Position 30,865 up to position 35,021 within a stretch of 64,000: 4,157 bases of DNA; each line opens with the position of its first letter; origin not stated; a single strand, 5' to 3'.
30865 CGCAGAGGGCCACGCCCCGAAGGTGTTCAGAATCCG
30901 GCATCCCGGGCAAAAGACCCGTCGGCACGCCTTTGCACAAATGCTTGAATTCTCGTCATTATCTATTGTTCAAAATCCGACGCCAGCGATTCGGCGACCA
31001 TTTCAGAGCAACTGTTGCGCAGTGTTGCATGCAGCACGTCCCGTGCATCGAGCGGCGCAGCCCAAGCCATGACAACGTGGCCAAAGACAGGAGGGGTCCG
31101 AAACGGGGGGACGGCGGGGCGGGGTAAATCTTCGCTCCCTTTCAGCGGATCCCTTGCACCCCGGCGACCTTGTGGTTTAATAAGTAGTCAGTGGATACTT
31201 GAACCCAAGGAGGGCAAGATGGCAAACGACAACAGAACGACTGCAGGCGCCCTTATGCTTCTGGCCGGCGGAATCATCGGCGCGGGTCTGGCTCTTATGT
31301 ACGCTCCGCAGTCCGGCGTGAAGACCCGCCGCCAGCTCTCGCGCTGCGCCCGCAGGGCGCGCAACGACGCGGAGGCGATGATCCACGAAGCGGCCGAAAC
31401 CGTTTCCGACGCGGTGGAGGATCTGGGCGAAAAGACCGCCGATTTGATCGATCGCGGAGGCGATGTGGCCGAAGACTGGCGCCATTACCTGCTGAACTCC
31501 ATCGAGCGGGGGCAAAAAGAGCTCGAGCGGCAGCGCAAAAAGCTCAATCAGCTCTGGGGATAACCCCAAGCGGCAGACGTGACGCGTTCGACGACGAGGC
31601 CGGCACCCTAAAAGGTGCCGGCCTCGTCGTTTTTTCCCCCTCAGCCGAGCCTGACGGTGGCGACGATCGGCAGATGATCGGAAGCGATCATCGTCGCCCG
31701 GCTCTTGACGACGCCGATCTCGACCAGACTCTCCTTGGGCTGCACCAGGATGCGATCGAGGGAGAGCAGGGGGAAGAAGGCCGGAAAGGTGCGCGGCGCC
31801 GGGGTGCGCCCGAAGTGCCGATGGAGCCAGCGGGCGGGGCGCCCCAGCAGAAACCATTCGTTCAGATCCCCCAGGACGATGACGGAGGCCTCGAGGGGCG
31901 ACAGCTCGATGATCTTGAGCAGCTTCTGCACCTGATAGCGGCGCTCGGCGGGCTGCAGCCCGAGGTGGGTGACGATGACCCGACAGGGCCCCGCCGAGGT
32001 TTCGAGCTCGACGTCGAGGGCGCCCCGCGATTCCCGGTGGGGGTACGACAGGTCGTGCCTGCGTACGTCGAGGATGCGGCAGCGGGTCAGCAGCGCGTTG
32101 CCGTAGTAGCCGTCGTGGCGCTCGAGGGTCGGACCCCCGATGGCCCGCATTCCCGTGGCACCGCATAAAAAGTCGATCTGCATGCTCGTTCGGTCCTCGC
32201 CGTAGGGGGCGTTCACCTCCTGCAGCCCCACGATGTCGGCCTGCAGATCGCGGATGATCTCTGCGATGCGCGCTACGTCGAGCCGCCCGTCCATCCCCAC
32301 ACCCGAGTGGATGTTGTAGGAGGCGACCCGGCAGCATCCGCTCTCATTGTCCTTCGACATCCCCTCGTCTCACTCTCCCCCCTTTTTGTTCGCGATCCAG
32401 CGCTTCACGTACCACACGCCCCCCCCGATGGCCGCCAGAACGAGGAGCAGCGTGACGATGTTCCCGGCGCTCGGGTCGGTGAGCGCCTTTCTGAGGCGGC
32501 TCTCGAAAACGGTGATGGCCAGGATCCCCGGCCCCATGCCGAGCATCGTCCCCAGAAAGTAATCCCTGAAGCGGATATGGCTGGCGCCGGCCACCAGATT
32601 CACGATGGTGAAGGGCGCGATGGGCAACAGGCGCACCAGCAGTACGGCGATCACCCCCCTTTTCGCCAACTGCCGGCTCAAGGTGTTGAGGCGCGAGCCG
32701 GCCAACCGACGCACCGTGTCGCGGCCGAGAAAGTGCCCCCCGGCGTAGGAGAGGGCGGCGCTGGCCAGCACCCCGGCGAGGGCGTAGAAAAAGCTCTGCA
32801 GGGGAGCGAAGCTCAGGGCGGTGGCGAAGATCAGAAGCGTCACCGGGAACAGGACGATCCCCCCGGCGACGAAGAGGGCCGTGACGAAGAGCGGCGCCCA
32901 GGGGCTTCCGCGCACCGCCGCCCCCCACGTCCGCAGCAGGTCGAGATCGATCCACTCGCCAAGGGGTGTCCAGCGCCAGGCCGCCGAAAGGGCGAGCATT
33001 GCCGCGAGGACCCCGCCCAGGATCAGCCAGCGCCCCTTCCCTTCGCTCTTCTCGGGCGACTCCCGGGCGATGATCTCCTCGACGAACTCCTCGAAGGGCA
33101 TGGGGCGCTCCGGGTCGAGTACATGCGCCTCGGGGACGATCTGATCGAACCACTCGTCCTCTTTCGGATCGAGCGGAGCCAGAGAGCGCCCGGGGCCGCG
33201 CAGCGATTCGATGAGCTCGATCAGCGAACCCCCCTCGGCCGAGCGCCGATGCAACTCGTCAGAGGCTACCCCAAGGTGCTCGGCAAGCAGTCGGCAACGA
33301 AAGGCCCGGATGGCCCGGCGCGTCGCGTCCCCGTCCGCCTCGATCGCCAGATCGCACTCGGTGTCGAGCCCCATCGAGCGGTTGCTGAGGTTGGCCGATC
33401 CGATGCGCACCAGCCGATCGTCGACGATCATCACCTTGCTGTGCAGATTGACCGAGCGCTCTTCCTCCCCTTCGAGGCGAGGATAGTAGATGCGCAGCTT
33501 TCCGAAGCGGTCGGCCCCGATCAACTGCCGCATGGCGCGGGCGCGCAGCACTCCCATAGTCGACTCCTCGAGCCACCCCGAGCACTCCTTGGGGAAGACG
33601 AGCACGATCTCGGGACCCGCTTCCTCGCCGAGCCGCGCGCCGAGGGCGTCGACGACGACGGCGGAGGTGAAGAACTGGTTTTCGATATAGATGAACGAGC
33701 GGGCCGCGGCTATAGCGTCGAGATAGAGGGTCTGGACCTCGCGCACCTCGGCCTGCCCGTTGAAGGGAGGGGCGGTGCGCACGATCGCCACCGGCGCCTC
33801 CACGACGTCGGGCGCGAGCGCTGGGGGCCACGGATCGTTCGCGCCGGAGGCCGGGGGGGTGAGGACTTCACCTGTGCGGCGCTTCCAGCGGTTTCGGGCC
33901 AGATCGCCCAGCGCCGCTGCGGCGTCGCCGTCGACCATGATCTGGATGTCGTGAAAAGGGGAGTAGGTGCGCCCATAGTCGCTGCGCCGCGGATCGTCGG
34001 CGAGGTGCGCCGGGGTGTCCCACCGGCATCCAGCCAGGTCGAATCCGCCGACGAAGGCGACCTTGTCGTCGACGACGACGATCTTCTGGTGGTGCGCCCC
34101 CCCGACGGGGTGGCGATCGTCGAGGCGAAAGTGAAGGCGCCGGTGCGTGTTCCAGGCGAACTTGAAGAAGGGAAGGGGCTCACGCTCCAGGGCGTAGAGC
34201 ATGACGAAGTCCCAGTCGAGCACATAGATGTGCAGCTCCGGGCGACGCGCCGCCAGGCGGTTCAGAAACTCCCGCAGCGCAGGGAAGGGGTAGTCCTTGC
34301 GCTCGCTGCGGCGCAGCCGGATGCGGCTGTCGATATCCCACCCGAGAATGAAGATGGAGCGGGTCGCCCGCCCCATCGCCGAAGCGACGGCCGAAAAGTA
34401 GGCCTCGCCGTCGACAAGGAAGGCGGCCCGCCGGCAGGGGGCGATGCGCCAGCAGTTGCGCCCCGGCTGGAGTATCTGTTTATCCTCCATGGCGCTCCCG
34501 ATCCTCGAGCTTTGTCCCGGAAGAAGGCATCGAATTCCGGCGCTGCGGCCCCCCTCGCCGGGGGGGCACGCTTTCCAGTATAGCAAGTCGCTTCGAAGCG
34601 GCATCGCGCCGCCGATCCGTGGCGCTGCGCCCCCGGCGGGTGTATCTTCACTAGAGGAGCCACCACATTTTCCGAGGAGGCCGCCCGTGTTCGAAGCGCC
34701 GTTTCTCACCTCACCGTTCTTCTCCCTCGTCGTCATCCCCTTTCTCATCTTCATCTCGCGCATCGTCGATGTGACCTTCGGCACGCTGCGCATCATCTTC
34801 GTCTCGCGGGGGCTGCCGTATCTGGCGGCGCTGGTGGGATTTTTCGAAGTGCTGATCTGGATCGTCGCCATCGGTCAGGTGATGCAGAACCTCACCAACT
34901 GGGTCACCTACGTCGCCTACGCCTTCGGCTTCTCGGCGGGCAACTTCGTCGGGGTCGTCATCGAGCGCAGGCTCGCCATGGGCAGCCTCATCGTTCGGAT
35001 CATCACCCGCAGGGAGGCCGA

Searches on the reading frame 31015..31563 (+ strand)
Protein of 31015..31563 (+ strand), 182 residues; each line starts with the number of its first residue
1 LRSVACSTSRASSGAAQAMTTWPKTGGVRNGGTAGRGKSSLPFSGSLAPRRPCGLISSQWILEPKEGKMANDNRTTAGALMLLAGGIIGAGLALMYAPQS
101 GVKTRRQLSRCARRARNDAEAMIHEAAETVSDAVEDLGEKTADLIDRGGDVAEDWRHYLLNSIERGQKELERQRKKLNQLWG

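Call 45: search_protein_families(library=ncbifam, proteins=[window:31015-31563:+], max_evalue=0.001)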
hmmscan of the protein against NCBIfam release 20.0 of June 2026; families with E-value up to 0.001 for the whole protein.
window:31015-31563:+ (182 aa): 1 family
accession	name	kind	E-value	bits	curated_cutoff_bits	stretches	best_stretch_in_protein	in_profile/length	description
NF041669.1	GvpT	domain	0.00097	19.7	80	0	83-154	6-75/123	GvpT/GvpP family gas vesicle accessory protein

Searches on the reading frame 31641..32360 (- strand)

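Call 45: search_protein_families(library=ncbifam, proteins=[window:31641-32360:-], max_evalue=0.001)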
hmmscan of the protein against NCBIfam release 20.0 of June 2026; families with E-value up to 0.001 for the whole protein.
window:31641-32360:- (239 aa): 1 family
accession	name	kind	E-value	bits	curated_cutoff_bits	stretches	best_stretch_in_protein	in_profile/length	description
TIGR00633.1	xth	equivalog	0.00034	20.2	99.05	0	11-129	2-105/255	exodeoxyribonuclease III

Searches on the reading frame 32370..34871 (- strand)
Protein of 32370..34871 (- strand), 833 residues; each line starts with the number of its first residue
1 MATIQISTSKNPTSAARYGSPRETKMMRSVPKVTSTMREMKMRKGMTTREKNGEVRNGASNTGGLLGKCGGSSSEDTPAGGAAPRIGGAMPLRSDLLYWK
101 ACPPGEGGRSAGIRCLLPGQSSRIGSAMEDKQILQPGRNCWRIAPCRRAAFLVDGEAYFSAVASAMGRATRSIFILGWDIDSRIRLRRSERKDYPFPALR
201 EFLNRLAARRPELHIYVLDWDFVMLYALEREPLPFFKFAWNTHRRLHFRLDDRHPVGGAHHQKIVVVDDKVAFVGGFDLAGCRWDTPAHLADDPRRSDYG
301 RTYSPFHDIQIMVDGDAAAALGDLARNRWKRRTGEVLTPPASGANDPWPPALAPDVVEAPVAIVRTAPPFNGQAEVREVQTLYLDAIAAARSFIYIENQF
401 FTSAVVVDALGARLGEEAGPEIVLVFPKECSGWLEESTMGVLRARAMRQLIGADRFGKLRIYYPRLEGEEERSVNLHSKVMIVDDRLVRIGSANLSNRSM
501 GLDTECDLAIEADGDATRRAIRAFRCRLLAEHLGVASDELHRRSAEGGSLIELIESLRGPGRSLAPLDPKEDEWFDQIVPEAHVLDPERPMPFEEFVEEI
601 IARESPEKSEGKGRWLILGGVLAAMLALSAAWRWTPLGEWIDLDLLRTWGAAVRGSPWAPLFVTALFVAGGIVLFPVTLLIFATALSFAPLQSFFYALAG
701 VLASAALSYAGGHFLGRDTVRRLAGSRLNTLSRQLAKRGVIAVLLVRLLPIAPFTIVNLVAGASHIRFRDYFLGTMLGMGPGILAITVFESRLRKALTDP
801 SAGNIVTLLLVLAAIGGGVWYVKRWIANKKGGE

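Call 11: search_protein_families(library=pfam, proteins=[window:32370-34871:-], max_evalue=0.001)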
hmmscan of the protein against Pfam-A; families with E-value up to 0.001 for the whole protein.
window:32370-34871:- (833 aa): 3 families
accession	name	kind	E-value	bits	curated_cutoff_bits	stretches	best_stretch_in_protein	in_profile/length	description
PF09335.16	VTT_dom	-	3.7e-22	79.5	33.9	1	675-789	1-120/123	VTT domain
PF00614.28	PLDc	-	9.3e-18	63.8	21.9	2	257-281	2-26/28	Phospholipase D Active site motif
PF13091.12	PLDc_2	-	2.5e-13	50.4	27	1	384-519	2-123/132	PLD-like domain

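Call 45: search_protein_families(library=ncbifam, proteins=[window:32370-34871:-], max_evalue=0.001)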
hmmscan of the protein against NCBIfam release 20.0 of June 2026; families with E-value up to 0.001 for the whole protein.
window:32370-34871:- (833 aa): 6 families
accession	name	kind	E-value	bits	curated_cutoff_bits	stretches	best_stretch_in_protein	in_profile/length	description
TIGR04265.1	bac_cardiolipin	equivalog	4.4e-13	49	290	2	260-402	221-342/483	cardiolipin synthase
NF008427.0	PRK11263.1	equivalog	4.6e-10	39.2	281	0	261-401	113-230/409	cardiolipin synthase ClsB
NF038319.1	DISARM_DrmC_I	equivalog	6.8e-10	38.9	133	1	361-511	78-219/236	DISARM system phospholipase D-like protein DrmC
NF010491.0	PRK13912.1-2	equivalog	0.0001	22.2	225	0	476-508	123-155/180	nuclease NucT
NF009107.0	PRK12452.1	equivalog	0.00014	20.7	787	0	475-513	425-462/509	cardiolipin synthase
NF010492.0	PRK13912.1-3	equivalog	0.0003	20.4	297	0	475-522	120-166/178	nuclease NucT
